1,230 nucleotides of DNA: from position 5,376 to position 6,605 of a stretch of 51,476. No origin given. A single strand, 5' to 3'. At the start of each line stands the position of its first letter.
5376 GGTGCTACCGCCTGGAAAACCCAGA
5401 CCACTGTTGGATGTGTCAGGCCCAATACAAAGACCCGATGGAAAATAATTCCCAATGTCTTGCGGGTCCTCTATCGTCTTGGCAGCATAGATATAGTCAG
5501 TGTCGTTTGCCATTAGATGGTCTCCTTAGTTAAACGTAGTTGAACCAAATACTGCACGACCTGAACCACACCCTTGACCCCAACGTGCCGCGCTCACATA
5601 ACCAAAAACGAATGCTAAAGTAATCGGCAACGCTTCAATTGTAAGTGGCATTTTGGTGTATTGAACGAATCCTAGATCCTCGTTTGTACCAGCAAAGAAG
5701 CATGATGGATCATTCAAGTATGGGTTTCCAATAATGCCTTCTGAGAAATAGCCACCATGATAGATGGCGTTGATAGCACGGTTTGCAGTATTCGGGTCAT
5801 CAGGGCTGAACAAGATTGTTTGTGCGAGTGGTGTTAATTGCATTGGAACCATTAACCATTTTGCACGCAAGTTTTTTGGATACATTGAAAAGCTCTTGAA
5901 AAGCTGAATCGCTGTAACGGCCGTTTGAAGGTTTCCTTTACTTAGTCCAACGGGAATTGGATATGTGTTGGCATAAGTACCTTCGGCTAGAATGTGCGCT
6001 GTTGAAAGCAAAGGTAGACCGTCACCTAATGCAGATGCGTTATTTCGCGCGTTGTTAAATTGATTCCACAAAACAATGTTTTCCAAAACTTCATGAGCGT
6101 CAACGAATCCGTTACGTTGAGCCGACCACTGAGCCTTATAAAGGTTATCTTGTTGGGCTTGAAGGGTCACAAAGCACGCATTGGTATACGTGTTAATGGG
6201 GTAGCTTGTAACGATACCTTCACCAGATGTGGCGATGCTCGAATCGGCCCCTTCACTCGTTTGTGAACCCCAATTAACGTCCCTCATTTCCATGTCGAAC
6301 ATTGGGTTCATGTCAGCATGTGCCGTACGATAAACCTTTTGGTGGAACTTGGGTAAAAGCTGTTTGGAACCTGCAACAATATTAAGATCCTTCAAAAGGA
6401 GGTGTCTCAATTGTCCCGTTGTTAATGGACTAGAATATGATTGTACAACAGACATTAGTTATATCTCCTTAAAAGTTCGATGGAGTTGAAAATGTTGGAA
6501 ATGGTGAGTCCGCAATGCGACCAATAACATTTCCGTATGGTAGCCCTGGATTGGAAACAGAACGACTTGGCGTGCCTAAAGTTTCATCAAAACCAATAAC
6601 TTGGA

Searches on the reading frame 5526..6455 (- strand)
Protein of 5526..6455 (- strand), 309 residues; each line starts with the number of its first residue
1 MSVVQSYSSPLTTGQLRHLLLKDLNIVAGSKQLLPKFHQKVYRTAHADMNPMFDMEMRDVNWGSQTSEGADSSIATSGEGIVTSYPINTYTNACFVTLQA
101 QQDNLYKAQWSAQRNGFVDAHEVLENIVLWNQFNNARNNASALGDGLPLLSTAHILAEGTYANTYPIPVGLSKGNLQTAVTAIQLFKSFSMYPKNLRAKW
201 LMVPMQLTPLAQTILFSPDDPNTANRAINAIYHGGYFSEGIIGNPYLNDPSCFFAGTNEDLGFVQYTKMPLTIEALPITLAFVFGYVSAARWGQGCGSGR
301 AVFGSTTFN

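Call 10: search_protein_families(library=pfam, proteins=[window:5526-6455:-], max_evalue=0.001)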
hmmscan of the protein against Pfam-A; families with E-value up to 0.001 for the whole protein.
window:5526-6455:- (309 aa): 1 family
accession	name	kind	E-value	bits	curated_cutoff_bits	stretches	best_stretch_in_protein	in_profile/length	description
PF25209.1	Phage_capsid_4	-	7.5e-06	26.8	27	1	75-257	64-221/262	Phage capsid protein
